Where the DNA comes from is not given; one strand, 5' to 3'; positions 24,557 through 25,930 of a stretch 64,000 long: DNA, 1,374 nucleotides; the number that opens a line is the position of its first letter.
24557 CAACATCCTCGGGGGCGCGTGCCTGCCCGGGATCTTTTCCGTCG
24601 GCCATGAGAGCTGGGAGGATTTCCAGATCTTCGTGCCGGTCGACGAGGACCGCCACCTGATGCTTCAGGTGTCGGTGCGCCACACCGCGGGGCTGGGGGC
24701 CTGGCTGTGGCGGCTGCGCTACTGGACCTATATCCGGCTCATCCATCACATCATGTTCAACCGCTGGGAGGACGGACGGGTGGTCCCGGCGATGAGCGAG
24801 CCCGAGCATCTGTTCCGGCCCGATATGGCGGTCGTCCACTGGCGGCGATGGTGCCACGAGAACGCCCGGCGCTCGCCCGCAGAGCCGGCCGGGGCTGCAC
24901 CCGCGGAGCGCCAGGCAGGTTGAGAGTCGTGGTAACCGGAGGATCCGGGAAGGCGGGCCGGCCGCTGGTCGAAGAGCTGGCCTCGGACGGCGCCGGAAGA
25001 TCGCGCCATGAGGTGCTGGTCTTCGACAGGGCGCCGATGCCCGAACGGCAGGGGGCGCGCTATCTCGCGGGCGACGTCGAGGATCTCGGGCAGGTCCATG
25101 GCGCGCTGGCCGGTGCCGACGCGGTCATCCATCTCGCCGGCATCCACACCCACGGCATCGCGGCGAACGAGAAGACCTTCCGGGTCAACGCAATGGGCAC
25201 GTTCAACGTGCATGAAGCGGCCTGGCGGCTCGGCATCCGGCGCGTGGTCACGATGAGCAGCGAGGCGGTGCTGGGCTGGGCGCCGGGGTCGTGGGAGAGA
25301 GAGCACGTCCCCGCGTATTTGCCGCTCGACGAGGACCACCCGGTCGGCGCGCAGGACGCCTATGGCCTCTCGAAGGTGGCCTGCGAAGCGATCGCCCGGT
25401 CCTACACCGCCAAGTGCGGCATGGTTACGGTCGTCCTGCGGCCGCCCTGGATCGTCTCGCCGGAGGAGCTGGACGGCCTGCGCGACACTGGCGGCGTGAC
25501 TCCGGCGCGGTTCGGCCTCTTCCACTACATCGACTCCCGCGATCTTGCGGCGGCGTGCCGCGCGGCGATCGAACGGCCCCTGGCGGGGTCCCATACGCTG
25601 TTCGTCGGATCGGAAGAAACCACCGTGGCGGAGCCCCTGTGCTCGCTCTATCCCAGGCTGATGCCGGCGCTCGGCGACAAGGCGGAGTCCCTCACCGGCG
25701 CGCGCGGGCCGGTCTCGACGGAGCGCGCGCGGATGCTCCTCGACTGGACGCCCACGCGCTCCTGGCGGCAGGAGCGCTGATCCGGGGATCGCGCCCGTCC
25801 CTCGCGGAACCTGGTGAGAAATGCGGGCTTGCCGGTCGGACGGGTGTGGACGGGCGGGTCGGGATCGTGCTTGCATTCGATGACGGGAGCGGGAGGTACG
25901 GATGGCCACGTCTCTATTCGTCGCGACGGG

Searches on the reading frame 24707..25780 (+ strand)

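Call 22: search_protein_families(library=pfam, proteins=[window:24707-25780:+], max_evalue=0.001)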
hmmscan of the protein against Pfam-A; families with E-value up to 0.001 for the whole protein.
window:24707-25780:+ (357 aa): 7 families
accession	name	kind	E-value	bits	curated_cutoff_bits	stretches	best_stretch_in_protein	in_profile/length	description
PF01370.27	Epimerase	-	4.7e-27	95.4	20.9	1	74-266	1-187/240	NAD dependent epimerase/dehydratase family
PF01073.25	3Beta_HSD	-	1.2e-15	57.8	22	1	75-252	1-184/280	3-beta hydroxysteroid dehydrogenase/isomerase family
PF13460.12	NAD_binding_10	-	7.3e-13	49.2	27.2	1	78-254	1-151/184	NAD(P)H-binding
PF16363.11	GDP_Man_Dehyd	-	2.9e-12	47.1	27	1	76-245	2-179/332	GDP-mannose 4,6 dehydratase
PF07993.18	NAD_binding_4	-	2.4e-10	40.4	20.1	1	137-253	89-210/258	Male sterility protein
PF04321.23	RmlD_sub_bind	-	3.7e-08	33.2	27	1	73-250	2-152/287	RmlD substrate binding domain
PF02719.21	Polysacc_synt_2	-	2.1e-05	24.3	20.2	1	74-186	1-129/293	Polysaccharide biosynthesis protein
